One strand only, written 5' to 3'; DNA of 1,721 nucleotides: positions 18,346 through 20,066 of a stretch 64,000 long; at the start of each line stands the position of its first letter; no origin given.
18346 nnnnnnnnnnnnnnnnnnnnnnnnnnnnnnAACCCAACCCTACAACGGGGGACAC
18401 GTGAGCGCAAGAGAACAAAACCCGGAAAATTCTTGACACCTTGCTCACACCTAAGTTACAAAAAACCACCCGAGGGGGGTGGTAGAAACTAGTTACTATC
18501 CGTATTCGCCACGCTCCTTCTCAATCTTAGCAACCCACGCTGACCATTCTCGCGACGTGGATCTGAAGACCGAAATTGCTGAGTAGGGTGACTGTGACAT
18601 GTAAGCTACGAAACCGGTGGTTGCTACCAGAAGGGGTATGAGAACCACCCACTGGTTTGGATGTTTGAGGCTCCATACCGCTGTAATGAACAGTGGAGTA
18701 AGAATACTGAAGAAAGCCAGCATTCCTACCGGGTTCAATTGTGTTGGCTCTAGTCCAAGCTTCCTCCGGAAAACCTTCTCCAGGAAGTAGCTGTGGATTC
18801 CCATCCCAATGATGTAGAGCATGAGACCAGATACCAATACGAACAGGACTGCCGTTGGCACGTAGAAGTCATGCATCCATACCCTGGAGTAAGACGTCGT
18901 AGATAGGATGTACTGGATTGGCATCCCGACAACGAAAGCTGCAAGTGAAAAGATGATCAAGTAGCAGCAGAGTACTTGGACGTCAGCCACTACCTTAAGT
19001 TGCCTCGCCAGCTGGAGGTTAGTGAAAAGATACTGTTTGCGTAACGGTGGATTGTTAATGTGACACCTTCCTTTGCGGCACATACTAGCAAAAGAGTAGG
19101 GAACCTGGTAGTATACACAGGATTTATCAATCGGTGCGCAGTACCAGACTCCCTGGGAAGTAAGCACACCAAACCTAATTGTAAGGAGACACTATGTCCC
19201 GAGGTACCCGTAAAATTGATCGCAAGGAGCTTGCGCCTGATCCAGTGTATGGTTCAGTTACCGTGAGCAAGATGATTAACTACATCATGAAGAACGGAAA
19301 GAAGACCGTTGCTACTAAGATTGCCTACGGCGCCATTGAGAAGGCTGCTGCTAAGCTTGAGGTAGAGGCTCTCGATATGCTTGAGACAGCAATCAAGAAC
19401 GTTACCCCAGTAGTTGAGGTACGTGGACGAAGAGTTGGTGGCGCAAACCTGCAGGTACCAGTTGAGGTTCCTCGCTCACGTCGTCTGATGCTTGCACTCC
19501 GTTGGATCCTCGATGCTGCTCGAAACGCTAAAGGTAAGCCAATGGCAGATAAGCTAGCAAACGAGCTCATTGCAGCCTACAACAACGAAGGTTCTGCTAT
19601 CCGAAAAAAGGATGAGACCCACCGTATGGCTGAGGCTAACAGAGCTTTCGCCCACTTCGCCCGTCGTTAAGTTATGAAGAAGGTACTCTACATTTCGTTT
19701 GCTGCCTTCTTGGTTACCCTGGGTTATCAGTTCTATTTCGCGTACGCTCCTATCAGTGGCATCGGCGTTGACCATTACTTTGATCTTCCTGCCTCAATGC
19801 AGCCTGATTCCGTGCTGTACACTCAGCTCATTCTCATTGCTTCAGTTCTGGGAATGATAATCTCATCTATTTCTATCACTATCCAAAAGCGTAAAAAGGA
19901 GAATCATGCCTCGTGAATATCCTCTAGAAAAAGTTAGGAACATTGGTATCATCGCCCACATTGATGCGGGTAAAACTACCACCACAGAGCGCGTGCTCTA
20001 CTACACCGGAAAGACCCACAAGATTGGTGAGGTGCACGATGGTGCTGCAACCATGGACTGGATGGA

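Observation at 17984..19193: str operon split: a 1.2 kb antisense two-gene insertion between rpsL and rpsG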

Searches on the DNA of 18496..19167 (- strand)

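Call 76: search_with_rna_model(model_id=R1, sources=[L001, L002, L003, L004, L082, L084, L086], max_evalue=10, make_alignment=true, filters=off)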
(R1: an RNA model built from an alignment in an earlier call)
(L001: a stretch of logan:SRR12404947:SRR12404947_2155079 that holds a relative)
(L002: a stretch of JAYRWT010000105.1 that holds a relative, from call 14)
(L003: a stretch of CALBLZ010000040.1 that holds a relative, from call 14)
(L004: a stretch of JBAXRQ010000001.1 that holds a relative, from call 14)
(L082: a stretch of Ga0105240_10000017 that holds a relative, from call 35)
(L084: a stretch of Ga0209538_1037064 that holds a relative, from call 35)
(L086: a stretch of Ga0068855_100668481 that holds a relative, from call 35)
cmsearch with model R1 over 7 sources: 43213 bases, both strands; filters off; matches with E-value up to 10: 14.
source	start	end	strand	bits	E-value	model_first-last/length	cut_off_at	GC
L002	4434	4478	+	72.2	3e-19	1-45/45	no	0.53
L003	4127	4171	+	71.8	3.9e-19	1-45/45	no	0.56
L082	3941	3985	+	23.8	0.00012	1-45/45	no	0.53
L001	435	470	-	23.2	0.00018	4-38/45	no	0.58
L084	504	543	+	20.3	0.0013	4-38/45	no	0.6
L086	368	395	+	12.3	0.33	7-35/45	no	0.61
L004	2126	2161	-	10.6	1.1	1-45/45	no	0.5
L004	3326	3354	+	10.1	1.6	7-35/45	no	0.59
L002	4344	4369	-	9.2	2.9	1-45/45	no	0.58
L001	1149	1206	-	9.1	3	1-45/45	no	0.48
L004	10606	10629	+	8.4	4.9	1-45/45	no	0.38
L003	4463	4501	-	8.2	5.9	1-45/45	no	0.67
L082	4476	4523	+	8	6.7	1-45/45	no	0.42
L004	9640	9689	+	7.5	9.3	1-45/45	no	0.42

Alignment A8: 14 matches aligned to the model, 84 columns, each read 5' to 3' on its own strand. Consensus structure (alignment columns), stored with it:
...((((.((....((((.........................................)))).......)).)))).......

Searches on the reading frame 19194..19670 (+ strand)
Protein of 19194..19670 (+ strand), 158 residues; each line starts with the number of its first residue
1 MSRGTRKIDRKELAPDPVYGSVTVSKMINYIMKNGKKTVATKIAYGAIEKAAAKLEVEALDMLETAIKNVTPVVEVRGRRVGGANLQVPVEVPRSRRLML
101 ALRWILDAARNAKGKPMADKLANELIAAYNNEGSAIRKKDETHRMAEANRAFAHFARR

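Call 6: search_protein_families(library=pfam, proteins=[window:19194-19670:+], max_evalue=1)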
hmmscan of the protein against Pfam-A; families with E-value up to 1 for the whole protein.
window:19194-19670:+ (158 aa): 2 families
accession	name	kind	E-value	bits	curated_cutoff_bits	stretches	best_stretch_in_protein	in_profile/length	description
PF00177.27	Ribosomal_S7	-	2e-56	190.1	24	1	6-150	4-148/148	Ribosomal protein S7p/S5e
PF00210.30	Ferritin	-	0.15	12.4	24.5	1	25-70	49-92/142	Ferritin-like domain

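Call 14: find_related_loci(query=window:19194-19670:+, collection=genome_contigs, flank=6000)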
Query window:19194-19670:+ (158 aa) in genome_contigs; peptide patterns used: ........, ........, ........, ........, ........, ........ (x = any residue, [..] = any of these).
509 stretches matched a pattern; 397 encode a relative of the query (tblastn E <= 1e-3); the best 80 are kept; 80 distinct loci.
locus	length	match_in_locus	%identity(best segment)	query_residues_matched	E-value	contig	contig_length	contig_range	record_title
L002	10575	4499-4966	85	1-157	2e-85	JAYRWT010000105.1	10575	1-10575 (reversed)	MAG: Patescibacteria group bacterium isolate EBPR_ori4bin.13 k141_268627, whole genome shotgun sequence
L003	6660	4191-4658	83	1-157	3e-83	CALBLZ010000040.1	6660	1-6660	MAG TPA_asm: uncultured Candidatus Berkelbacteria bacterium isolate SRR5576005_bin.117_CONCOCT_v1.1_MAG genome assembly,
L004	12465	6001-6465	69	3-157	2e-71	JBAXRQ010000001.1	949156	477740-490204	MAG: bacterium isolate ELA587 MAG587_1, whole genome shotgun sequence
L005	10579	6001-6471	64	1-157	2e-66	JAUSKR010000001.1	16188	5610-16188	MAG: bacterium isolate E14_metabat.bin.7 E14_k141_465855, whole genome shotgun sequence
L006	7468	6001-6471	62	1-157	4e-65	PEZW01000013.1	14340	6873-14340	MAG: Candidatus Berkelbacteria bacterium CG10_big_fil_rev_8_21_14_0_10_43_13 CG10_8_21_14_0.10_scaffold_4149_c, whole ge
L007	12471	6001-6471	61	1-157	4e-61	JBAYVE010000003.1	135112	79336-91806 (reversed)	MAG: Patescibacteria group bacterium isolate SO_2016_LW3_52 scaffold00187_LW162_2016, whole genome shotgun sequence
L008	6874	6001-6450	59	1-150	6e-59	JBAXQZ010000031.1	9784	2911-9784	MAG: bacterium isolate ELA570 MAG570_31, whole genome shotgun sequence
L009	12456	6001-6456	59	6-157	1e-58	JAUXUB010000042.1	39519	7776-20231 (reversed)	MAG: bacterium isolate C13_metabat.bin.52 C13_k141_127730, whole genome shotgun sequence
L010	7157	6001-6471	55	1-157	4e-58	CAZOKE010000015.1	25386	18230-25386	MAG TPA_asm: uncultured Candidatus Saccharibacteria bacterium isolate SRP272529_co2_320 genome assembly, contig: NODE_30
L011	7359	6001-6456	58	6-157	4e-57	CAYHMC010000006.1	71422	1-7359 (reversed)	MAG TPA_asm: uncultured Candidatus Saccharibacteria bacterium isolate ERP119705_co13_620 genome assembly, contig: NODE_4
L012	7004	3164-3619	57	6-157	4e-56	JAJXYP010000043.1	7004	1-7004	MAG: bacterium isolate BP6.bin90 NODE_22075_length_7004_cov_1.257525, whole genome shotgun sequence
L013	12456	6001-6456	59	6-157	1e-55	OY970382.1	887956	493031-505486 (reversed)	MAG: uncultured bacterium isolate MFD03726.bin.c.5 genome assembly, chromosome: 1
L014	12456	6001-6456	58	6-157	9e-55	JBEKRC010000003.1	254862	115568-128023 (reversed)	MAG: Minisyncoccia bacterium isolate SPRUCE 501 SPRUCE_501_3, whole genome shotgun sequence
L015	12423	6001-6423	61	15-156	2e-54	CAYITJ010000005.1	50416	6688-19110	MAG TPA_asm: uncultured Candidatus Saccharibacteria bacterium isolate ERP119705_co7_478 genome assembly, contig: NODE_43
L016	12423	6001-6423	61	15-156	4e-54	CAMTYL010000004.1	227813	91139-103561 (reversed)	MAG: uncultured bacterium isolate G04_MAG_00032 genome assembly, contig: G04_MAG_00032_000000000001, whole genome shotgu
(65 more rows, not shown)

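Call 35: find_related_loci(query=window:19194-19670:+, collection=metagenome_contigs, flank=4000)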
Query window:19194-19670:+ (158 aa) in metagenome_contigs; peptide patterns used: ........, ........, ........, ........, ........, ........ (x = any residue, [..] = any of these).
558 stretches matched a pattern; 345 encode a relative of the query (tblastn E <= 1e-3); the best 80 are kept; 80 distinct loci.
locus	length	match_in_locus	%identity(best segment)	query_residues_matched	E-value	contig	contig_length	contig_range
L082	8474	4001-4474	82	1-158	6e-84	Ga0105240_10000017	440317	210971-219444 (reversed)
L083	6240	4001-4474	82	1-158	6e-84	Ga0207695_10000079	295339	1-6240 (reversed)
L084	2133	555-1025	69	1-157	1e-74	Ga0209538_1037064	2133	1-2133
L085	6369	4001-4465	69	3-157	8e-72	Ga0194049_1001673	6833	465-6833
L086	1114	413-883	68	1-157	6e-75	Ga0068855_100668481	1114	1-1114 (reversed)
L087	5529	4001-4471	62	1-157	2e-65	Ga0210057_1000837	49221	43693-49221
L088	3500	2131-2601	62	1-157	2e-65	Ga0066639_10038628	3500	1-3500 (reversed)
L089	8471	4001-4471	62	1-157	6e-65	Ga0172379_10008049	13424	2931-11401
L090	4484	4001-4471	61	1-157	1e-64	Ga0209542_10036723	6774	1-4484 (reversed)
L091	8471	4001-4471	61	1-157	2e-61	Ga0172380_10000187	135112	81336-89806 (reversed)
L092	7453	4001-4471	57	1-157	2e-61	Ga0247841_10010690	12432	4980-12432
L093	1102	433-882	61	1-150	3e-64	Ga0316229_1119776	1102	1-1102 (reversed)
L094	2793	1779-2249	54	1-157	2e-60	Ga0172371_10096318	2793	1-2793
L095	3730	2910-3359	59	1-150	3e-59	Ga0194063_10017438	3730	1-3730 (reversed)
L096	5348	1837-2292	59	6-157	3e-57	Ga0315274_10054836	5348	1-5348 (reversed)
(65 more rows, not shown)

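Call 45: search_protein_families(library=phrogs, proteins=[L003:3493-4044:-, L082:3513-3878:-, L002:4230-4394:-], max_evalue=0.01)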
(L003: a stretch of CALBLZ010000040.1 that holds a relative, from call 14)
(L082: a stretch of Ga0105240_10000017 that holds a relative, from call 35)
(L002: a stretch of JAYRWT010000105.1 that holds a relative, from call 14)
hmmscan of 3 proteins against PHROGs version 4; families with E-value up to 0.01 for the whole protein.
L003:3493-4044:- (183 aa): 0 families

L082:3513-3878:- (121 aa): 0 families

L002:4230-4394:- (54 aa): 0 families

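Call 46: search_protein_families(library=padloc, proteins=[L003:3493-4044:-, L082:3513-3878:-, L002:4230-4394:-], max_evalue=0.01)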
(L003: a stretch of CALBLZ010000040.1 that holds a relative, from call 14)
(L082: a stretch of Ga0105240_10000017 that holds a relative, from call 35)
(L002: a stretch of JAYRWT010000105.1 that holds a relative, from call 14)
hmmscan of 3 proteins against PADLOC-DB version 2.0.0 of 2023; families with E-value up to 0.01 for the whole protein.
L003:3493-4044:- (183 aa): 0 families

L082:3513-3878:- (121 aa): 0 families

L002:4230-4394:- (54 aa): 0 families

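Call 47: search_protein_families(library=pfam, proteins=[L003:3493-4044:-, L082:3513-3878:-, L002:4230-4394:-], max_evalue=0.1)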
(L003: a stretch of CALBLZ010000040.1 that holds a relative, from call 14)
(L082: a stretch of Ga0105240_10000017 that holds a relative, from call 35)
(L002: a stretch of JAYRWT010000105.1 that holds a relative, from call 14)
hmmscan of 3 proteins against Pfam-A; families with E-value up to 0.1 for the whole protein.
L003:3493-4044:- (183 aa): 0 families

L082:3513-3878:- (121 aa): 1 family
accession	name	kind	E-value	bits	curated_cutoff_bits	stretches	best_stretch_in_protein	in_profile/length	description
PF01757.29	Acyl_transf_3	-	0.049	13.1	31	1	18-103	122-220/326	Acyltransferase domain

L002:4230-4394:- (54 aa): 1 family
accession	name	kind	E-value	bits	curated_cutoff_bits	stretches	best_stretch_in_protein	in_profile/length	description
PF17081.10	SOP4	-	0.0035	17.4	27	1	29-53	171-195/209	Suppressor of PMA 1-7 protein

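Call 48: find_homologous_proteins(query=L003:3493-4044:-, max_evalue=0.001)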
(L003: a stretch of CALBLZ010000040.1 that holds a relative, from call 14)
Query L003:3493-4044:- (183 aa): 1 proteins with E <= 0.001 among 213 candidates.
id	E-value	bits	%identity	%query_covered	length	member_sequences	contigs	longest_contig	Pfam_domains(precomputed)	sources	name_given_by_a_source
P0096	7.6e-124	429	100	100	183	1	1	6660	-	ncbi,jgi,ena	-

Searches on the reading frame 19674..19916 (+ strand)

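Call 6: search_protein_families(library=pfam, proteins=[window:19674-19916:+], max_evalue=1)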
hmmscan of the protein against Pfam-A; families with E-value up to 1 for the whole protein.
window:19674-19916:+ (80 aa): 2 families
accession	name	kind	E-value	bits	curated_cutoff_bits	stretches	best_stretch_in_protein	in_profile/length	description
PF20193.3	DUF6556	-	0.035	14.8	28.1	1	47-75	27-55/113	Family of unknown function (DUF6556)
PF02687.27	FtsX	-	0.25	11.9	25.5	1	5-68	52-114/120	FtsX-like permease C-terminal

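Call 7: search_protein_families(library=ncbifam, proteins=[window:19674-19916:+], max_evalue=1)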
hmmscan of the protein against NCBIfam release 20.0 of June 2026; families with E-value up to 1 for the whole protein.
window:19674-19916:+ (80 aa): 1 family
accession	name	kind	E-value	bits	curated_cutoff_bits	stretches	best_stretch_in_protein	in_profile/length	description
NF005618.0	PRK07375.1-3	equivalog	0.023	14.9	107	1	11-76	45-109/119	putative monovalent cation/H+ antiporter subunit C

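Call 45: search_protein_families(library=phrogs, proteins=[window:19674-19916:+], max_evalue=0.01)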
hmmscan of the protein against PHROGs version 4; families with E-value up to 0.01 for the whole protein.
window:19674-19916:+ (80 aa): 0 families

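Call 46: search_protein_families(library=padloc, proteins=[window:19674-19916:+], max_evalue=0.01)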
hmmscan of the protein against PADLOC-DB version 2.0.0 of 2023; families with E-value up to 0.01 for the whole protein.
window:19674-19916:+ (80 aa): 0 families
